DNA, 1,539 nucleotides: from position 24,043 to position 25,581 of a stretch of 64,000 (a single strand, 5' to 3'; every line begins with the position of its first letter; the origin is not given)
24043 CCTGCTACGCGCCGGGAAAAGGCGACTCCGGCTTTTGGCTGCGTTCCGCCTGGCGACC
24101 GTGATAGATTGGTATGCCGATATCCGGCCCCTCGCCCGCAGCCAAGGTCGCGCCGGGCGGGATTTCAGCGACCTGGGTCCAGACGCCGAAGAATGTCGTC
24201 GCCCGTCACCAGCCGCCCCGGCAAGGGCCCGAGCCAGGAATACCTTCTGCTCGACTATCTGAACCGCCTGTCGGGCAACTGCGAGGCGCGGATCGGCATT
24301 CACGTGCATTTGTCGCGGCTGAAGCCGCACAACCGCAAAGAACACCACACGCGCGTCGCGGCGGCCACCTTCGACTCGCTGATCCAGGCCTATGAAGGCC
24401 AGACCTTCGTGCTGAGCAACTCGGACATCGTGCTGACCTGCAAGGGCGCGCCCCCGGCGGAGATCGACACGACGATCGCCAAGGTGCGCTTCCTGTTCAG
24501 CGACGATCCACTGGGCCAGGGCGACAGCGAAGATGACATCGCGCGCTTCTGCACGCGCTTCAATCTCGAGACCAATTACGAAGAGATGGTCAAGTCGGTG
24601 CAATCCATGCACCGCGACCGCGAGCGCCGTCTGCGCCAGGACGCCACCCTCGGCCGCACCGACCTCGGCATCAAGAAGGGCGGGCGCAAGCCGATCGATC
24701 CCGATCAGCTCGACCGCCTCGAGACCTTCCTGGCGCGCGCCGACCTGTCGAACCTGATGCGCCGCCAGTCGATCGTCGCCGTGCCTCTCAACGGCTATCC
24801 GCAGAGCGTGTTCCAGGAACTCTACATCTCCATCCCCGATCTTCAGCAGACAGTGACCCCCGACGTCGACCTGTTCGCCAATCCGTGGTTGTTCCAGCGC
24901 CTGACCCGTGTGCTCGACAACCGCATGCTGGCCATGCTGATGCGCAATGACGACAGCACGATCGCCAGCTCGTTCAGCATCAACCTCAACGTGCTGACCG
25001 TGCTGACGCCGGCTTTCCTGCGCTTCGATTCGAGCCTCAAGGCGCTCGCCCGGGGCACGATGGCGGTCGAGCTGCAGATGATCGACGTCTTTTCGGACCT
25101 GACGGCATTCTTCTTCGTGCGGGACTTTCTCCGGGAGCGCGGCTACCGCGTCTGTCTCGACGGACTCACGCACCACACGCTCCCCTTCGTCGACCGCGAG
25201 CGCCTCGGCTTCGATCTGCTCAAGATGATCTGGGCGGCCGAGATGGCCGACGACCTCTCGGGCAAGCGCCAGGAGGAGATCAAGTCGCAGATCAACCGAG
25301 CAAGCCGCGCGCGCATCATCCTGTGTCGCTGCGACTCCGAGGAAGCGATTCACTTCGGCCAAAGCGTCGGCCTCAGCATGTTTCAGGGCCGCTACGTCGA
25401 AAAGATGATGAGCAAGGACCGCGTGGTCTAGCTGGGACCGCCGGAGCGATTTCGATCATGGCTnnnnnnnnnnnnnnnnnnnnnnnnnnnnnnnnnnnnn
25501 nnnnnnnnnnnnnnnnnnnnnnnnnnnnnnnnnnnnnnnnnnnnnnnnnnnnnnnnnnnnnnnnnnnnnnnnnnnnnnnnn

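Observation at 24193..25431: Uncharacterised degenerate-EAL-like protein inside a queuosine gene block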

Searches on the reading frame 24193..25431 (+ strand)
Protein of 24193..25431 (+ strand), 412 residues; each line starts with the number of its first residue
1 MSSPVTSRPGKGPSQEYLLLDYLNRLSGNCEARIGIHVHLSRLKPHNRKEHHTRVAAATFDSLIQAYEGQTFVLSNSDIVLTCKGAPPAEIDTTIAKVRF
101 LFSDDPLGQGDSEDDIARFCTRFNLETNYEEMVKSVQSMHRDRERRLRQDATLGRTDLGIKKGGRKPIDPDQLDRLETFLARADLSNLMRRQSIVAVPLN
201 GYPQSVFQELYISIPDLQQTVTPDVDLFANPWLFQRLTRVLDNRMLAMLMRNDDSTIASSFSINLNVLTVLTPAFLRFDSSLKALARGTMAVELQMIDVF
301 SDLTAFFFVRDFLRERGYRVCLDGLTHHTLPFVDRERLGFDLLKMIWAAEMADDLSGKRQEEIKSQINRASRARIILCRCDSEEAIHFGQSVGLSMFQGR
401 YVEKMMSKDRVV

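Call 3: search_protein_families(library=pfam, proteins=[window:24193-25431:+], max_evalue=0.1)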
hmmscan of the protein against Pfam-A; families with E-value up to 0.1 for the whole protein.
window:24193-25431:+ (412 aa): 1 family
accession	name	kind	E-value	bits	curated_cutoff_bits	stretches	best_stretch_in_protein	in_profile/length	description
PF00563.25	EAL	-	6.2e-05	22.9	31.3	1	233-404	59-235/236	EAL domain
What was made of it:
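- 24700..25425 (+): Divergent EAL-type (beta/alpha) barrel (residues ~170-411) with half an active site. Pfam EAL 22.9 bits, below the 31.3 cutoff (call 3).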

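Call 4: search_protein_families(library=ncbifam, proteins=[window:24193-25431:+], max_evalue=0.1)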
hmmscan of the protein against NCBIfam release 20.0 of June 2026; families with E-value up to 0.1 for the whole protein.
window:24193-25431:+ (412 aa): 0 families

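Call 5: find_homologous_proteins(query=window:24193-25431:+)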
Query window:24193-25431:+ (412 aa): 1064 proteins with E <= 0.001 among 6564 candidates; the best 120 are listed.
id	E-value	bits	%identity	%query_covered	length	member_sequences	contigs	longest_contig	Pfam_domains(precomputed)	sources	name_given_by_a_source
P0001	2.2e-273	924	100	100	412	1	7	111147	-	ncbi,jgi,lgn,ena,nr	ncbi:MAG: hypothetical protein FJX35_01200 [Alphaproteobacteria bacterium]|nr:hypothetical protein [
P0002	6.8e-268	906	98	100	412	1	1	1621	-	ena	-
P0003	6.1e-264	893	97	100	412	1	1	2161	-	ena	-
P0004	8.6e-243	824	87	100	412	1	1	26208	PF00563.26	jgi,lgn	jgi:EAL domain-containing protein (putative c-di-GMP-specific phosphodiesterase class I)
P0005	1.4e-232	790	86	100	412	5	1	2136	-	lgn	-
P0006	1.7e-226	770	81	100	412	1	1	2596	-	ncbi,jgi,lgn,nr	ncbi:MAG: hypothetical protein FJX52_08600 [Alphaproteobacteria bacterium]|nr:hypothetical protein [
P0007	7.0e-206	702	79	100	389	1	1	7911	-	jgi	jgi:EAL domain-containing protein (putative c-di-GMP-specific phosphodiesterase class I)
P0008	3.1e-182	624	66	100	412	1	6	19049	PF00563.26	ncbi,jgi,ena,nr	ncbi:MAG: EAL domain-containing protein [Alphaproteobacteria bacterium]|nr:EAL domain-containing pro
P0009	2.7e-177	608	64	99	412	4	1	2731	-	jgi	jgi:EAL domain-containing protein (putative c-di-GMP-specific phosphodiesterase class I)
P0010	8.4e-174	596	62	99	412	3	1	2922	PF00563.26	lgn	-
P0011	3.8e-172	591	62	97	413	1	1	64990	-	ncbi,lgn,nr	ncbi:MAG: hypothetical protein HY058_22525 [Proteobacteria bacterium]|nr:hypothetical protein [Pseud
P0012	5.5e-172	590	62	97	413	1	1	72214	-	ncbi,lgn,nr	ncbi:MAG: hypothetical protein HYR63_21240 [Proteobacteria bacterium]|nr:hypothetical protein [Pseud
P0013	1.5e-171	589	63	98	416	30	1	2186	-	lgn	-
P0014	1.5e-169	582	62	100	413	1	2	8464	-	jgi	jgi:EAL domain-containing protein (putative c-di-GMP-specific phosphodiesterase class I)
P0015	4.3e-168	578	60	100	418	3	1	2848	PF00563.26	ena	-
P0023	2.0e-165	569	61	99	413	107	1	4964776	-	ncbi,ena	-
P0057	2.7e-160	552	59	97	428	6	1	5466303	PF00563.26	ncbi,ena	-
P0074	3.1e-150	519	55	99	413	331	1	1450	PF00563.26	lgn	-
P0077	1.0e-135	471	53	97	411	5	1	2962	PF00563.26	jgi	jgi:EAL domain-containing protein (putative c-di-GMP-specific phosphodiesterase class I)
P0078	4.9e-135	469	51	98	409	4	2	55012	PF00563.26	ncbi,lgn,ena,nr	ncbi:MAG: hypothetical protein FJX35_04545 [Alphaproteobacteria bacterium]|nr:hypothetical protein [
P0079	8.0e-134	465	53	97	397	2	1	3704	PF00563.26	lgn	-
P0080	1.9e-132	460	51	97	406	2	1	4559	PF00563.26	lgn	-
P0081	2.2e-131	457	50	97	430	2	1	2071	PF00563.26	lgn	-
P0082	3.4e-130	453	50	99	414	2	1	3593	PF00563.26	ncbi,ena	-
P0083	1.3e-127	444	52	97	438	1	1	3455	PF00563.26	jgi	jgi:EAL domain-containing protein (putative c-di-GMP-specific phosphodiesterase class I)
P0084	2.8e-127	443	50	96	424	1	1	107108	PF00563.26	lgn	-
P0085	3.5e-127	443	49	96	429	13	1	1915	PF00563.26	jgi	jgi:EAL domain-containing protein (putative c-di-GMP-specific phosphodiesterase class I)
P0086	6.1e-127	442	49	96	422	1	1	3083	PF00563.26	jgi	-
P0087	7.9e-127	442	48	97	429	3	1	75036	PF00563.26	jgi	jgi:EAL domain-containing protein (putative c-di-GMP-specific phosphodiesterase class I)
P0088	8.8e-127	442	48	96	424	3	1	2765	PF00563.26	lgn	-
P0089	9.4e-127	442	49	96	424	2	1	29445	PF00563.26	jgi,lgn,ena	-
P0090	9.8e-127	442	50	96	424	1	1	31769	PF00563.26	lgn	-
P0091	1.2e-126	441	49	97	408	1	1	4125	PF00563.26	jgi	jgi:hypothetical protein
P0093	2.4e-126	440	50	96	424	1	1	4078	PF00563.26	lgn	-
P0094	3.6e-126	440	48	99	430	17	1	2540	PF00563.26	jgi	jgi:EAL domain-containing protein (putative c-di-GMP-specific phosphodiesterase class I)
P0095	5.8e-126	439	49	96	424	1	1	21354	PF00563.26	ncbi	-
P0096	6.1e-126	439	49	97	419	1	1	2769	PF00563.26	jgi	jgi:hypothetical protein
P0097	6.3e-126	439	49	97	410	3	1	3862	PF00563.26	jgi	jgi:EAL domain-containing protein (putative c-di-GMP-specific phosphodiesterase class I)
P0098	7.9e-126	439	49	98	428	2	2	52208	PF00563.26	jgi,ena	-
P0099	7.9e-126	439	48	99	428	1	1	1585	PF00563.26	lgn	-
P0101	2.6e-125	437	49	96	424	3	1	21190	PF00563.26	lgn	-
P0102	4.9e-125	436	47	100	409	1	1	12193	PF00563.26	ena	-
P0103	4.9e-125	436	48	99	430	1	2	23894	PF00563.26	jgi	jgi:EAL domain-containing protein (putative c-di-GMP-specific phosphodiesterase class I)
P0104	6.7e-125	435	48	96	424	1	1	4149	PF00563.26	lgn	-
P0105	8.1e-125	435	49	96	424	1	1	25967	PF00563.26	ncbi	-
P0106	8.1e-125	435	48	99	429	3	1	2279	PF00563.26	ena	-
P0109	1.0e-124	435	49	97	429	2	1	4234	PF00563.26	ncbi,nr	ncbi:MAG: EAL domain-containing protein [Alphaproteobacteria bacterium]|nr:EAL domain-containing pro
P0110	1.1e-124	435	47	99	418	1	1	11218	PF00563.26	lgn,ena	-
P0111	1.2e-124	435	49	96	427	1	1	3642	PF00563.26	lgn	-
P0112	1.5e-124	434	49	97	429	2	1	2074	PF00563.26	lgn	-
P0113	1.5e-124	434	49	97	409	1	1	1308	PF00563.26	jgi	jgi:EAL domain-containing protein (putative c-di-GMP-specific phosphodiesterase class I)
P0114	1.6e-124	434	48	97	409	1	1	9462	PF00563.26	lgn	-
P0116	2.4e-124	434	47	99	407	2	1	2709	PF00563.26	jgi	jgi:hypothetical protein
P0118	6.5e-124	432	51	94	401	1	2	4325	PF00563.26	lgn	-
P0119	7.1e-124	432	48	96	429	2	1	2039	PF00563.26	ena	-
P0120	9.7e-124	432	48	97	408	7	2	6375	PF00563.26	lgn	-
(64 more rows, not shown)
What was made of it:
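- Most members fall below or near Pfam's EAL threshold (calls 3, 5).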

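Call 6: search_solved_structures(query=window:24193-25431:+, max_evalue=10, show_alignments=2)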
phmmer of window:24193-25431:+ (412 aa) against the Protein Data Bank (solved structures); distinct sequences matched with E-value up to 10: 0.
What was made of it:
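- Tried and rejected: phmmer of the single protein against PDB sequences found nothing (call 6).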

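Call 7: find_encoding_contigs(protein=P0001, flank=8000, max_places=3)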
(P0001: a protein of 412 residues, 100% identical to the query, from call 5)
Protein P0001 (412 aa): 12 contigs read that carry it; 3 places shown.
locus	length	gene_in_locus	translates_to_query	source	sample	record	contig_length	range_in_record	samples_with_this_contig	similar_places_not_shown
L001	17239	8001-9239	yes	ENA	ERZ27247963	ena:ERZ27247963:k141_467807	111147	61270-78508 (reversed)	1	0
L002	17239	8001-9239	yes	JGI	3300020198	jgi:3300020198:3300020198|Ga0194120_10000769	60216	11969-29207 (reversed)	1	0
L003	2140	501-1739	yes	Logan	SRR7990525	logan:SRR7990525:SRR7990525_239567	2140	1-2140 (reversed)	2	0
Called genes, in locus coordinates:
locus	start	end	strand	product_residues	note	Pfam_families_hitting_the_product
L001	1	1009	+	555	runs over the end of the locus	PF02538:Hydantoinase_B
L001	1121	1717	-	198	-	-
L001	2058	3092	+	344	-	PF01968:Hydantoinase_A, PF19278:Hydant_A_C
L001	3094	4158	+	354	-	PF00180:Iso_dh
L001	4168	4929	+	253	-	PF00106:adh_short, PF08659:KR, PF23441:SDR, PF13561:adh_short_C2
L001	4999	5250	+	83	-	PF07704:PSK_trans_fac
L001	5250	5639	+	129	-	PF01850:PIN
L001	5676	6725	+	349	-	PF02547:Queuosine_synth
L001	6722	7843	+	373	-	PF01702:TGT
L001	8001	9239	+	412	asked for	-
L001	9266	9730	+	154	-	PF14489:QueF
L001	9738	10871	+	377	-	PF08331:QueG_DUF1730, PF25160:LdpA_Fe-S-bd (faint), PF13484:Fer4_16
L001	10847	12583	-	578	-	PF13424:TPR_12 (faint), PF00515:TPR_1 (faint), PF07719:TPR_2 (faint), PF13181:TPR_8 (faint), PF13371:TPR_9 (weak), PF13432:TPR_16 (weak), PF14559:TPR_19 (weak), PF13844:Glyco_transf_41, +1 more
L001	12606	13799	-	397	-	PF00266:Aminotran_5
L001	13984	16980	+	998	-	PF01565:FAD_binding_4, PF02913:FAD-oxidase_C, PF13183:Fer4_8, PF13534:Fer4_17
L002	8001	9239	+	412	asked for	-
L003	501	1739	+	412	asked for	-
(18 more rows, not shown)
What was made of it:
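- Checked: This is exactly the gene called in the public MAG (P0001, 100% identity; calls 5, 7).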

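Call 8: find_encoding_contigs(protein=P0078, flank=8000, max_places=2)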
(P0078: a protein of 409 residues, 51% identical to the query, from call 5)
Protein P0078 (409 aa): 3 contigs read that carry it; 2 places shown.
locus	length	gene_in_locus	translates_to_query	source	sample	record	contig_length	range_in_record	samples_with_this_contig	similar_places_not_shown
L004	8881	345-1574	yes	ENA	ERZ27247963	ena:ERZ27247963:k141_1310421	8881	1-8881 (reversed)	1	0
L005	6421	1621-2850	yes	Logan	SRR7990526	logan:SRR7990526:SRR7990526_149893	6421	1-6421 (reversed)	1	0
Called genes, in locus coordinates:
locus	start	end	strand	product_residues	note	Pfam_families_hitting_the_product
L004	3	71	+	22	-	?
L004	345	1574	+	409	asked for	PF00563:EAL (faint)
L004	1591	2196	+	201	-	PF00702:Hydrolase (faint), PF08645:PNK3P (weak), PF13419:HAD_2 (faint), PF13242:Hydrolase_like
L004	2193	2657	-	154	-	PF04120:Iron_permease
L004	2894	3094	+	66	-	PF05532:CsbD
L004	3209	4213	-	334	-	PF00664:ABC_membrane (faint)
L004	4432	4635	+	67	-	-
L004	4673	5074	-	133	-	PF05239:PRC (weak)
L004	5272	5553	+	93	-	-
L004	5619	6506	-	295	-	PF05239:PRC (faint)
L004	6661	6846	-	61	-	PF13396:PLDc_N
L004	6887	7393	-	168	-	-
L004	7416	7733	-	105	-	-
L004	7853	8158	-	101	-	-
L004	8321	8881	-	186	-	?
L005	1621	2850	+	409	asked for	PF00563:EAL (faint)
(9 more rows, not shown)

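Call 9: find_encoding_contigs(protein=P0023, flank=8000, max_places=2)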
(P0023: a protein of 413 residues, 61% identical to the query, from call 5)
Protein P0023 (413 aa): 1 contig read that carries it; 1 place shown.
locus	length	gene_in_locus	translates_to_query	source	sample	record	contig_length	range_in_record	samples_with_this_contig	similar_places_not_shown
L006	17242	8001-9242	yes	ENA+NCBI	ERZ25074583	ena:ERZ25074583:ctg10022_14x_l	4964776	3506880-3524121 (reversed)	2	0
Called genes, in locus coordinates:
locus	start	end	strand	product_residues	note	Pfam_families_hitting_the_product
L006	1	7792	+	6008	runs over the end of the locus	-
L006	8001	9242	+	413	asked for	-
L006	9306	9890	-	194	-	PF00072:Response_reg, PF13556:HTH_30 (faint)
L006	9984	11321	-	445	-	PF25323:6TM_PilS (weak), PF00512:HisKA (weak), PF02518:HATPase_c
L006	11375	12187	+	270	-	PF00005:ABC_tran, PF13304:AAA_21 (weak)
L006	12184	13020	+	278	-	PF01061:ABC2_membrane, PF12698:ABC2_membrane_3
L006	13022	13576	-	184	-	PF00293:NUDIX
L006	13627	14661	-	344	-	PF02277:DBI_PRT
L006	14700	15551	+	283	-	PF02654:CobS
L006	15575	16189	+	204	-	PF00300:His_Phos_1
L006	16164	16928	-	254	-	PF02571:CbiJ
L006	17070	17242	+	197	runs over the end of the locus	PF02630:SCO1-SenC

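Call 10: find_encoding_contigs(protein=P0057, flank=8000, max_places=2)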
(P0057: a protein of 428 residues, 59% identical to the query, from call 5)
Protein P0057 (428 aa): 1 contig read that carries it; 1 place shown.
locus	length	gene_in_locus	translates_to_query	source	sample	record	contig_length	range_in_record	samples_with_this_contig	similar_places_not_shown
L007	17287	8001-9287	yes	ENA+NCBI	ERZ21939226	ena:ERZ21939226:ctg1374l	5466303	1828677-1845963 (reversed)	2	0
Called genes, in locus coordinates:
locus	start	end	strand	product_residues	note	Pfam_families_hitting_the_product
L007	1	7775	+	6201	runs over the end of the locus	-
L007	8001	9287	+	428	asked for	PF00563:EAL (weak)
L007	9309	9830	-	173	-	-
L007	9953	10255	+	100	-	-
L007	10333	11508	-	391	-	PF01546:Peptidase_M20, PF07687:M20_dimer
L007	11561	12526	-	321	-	PF12911:OppC_N, PF00528:BPD_transp_1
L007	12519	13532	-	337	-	PF19300:BPD_transp_1_N, PF00528:BPD_transp_1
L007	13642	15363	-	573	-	PF00496:SBP_bac_5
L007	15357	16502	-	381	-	PF00005:ABC_tran, PF08352:oligo_HPY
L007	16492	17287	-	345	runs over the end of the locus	PF00005:ABC_tran, PF08352:oligo_HPY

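Call 13: find_related_loci(query=A1, collection=genome_contigs, flank=8000)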
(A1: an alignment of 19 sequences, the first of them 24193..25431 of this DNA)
Query A1 (412 aa) in genome_contigs; peptide patterns used: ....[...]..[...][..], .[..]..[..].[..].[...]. (x = any residue, [..] = any of these).
597 stretches matched a pattern (row limit reached: there are more); 555 encode a relative of the query (tblastn E <= 1e-3); the best 80 are kept; 80 distinct loci.
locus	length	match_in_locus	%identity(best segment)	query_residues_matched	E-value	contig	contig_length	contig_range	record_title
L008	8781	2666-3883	62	1-408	1e-179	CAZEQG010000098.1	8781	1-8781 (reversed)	MAG TPA_asm: uncultured Alphaproteobacteria bacterium isolate SRP290908_co2_153 genome assembly, contig: NODE_11963_leng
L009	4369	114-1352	62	2-412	0e+0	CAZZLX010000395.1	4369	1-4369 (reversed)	MAG TPA_asm: uncultured Rhizobium sp. isolate SRP124364_co1_94 genome assembly, contig: NODE_26143_length_4369_cov_3.962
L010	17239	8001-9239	62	2-412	5e-175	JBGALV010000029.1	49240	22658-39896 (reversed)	MAG: Alphaproteobacteria bacterium isolate MAG_MBR_H10.65 MBRH10-65_opera_contig_2676, whole genome shotgun sequence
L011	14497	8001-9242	61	1-412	2e-175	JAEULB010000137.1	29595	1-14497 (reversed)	MAG: Rhodospirillaceae bacterium isolate new MAG-110 k141_3904201, whole genome shotgun sequence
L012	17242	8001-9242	61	1-412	3e-175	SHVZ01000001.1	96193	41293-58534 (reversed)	MAG: Alphaproteobacteria bacterium isolate Baikal-deep-G52 BACOMB-C593, whole genome shotgun sequence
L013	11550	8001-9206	62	11-412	2e-174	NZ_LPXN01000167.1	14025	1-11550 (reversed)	Oceanibaculum pacificum strain MCCC 1A02656 contig86, whole genome shotgun sequence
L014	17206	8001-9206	61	11-412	1e-173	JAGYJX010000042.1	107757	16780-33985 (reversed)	MAG: Rhodospirillaceae bacterium isolate M30B52 contig_9990, whole genome shotgun sequence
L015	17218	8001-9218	61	3-409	1e-173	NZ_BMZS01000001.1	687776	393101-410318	Thalassobaculum fulvum strain KCTC 42651 sequence01, whole genome shotgun sequence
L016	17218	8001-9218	61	3-409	1e-173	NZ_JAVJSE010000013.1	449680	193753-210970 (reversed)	MAG: Thalassobaculum sp. isolate G1-WW12-09 k141_87343, whole genome shotgun sequence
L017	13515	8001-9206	61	11-412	2e-173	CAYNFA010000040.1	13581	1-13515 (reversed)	MAG TPA_asm: uncultured Thalassobaculum sp. isolate binchicken_co181_616 genome assembly, contig: NODE_8256_length_13581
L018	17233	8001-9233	61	3-412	3e-173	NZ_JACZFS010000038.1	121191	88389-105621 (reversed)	Nisaea nitritireducens strain DSM 19540 Scaffold2_9, whole genome shotgun sequence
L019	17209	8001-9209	61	9-409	6e-173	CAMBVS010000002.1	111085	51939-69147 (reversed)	MAG: Rhizobium sp. Q54 isolate TH-08apr19-116 genome assembly, contig: TH-08apr19-C221, whole genome shotgun sequence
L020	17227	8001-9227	61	1-409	5e-173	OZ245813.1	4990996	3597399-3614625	MAG: Candidatus Endolissoclinum sp. isolate 5219e499-2317-44af-81b6-4ab5b54e47ab genome assembly, chromosome: 1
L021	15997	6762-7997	61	1-412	1e-172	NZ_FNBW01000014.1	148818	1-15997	Thalassobaculum litoreum DSM 18839, whole genome shotgun sequence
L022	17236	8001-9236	60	1-412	4e-172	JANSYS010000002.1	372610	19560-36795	MAG: Alphaproteobacteria bacterium isolate bin.58 k141_363274_length_372610_cov_42.2314, whole genome shotgun sequence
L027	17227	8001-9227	60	1-409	5e-172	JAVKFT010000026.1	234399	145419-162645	MAG: Thalassobaculaceae bacterium isolate F1-TOW-08 k141_16121, whole genome shotgun sequence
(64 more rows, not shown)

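Call 16: find_encoding_contigs(protein=P0004, flank=8000, max_places=2)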
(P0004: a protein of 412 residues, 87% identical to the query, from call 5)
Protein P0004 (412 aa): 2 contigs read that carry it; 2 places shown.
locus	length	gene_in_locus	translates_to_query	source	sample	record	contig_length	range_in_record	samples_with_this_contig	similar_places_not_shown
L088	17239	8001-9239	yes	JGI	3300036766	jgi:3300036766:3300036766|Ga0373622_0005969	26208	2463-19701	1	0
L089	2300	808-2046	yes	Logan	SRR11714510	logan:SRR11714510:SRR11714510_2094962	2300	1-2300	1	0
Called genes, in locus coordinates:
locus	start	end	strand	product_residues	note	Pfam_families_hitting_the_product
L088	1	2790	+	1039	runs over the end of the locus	PF04851:ResIII (faint)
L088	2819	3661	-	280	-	PF02633:Creatininase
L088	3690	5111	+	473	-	PF01554:MatE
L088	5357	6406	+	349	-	PF02547:Queuosine_synth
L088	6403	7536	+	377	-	PF01702:TGT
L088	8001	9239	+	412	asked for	PF00563:EAL (weak)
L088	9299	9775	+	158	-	PF14489:QueF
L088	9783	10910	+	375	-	PF08331:QueG_DUF1730, PF25160:LdpA_Fe-S-bd (faint), PF13237:Fer4_10 (faint), PF13484:Fer4_16, PF13646:HEAT_2 (weak)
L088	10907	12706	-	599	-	PF13371:TPR_9 (faint), PF13428:TPR_14 (faint), PF23914:TPR_CcmH_CycH (faint), PF00515:TPR_1 (faint), PF13424:TPR_12 (weak), PF13414:TPR_11 (weak), PF13432:TPR_16 (weak), PF13844:Glyco_transf_41, +6 more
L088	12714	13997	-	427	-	PF06808:DctM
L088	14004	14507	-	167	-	PF04290:DctQ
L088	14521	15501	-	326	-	PF03480:DctP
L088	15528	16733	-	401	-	PF00266:Aminotran_5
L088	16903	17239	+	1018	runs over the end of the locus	-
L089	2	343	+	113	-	?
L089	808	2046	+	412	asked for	PF00563:EAL (weak)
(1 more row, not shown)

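Call 17: find_encoding_contigs(protein=P0008, flank=8000, max_places=2)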
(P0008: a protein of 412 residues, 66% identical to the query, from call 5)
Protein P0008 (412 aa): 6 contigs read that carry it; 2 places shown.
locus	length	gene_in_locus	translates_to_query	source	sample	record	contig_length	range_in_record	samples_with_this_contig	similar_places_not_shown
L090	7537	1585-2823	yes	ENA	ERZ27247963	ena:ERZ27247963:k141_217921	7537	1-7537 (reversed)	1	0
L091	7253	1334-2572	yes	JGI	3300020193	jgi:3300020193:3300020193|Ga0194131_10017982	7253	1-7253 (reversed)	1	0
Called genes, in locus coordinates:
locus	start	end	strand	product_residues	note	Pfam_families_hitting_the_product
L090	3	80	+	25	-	?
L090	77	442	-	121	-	PF10082:BBP2_2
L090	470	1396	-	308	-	PF10082:BBP2_2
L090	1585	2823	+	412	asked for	PF00563:EAL (weak)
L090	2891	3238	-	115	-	PF01042:Ribonuc_L-PSP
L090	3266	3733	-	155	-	-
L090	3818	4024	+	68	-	PF20104:DUF6494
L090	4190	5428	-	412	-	PF00275:EPSP_synthase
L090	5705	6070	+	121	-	PF09297:Zn_ribbon_NUD (faint), PF09538:FYDLN_acid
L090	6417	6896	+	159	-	-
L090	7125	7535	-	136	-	?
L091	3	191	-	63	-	?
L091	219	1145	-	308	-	PF10082:BBP2_2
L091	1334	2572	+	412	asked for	PF00563:EAL (weak)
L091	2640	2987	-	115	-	PF01042:Ribonuc_L-PSP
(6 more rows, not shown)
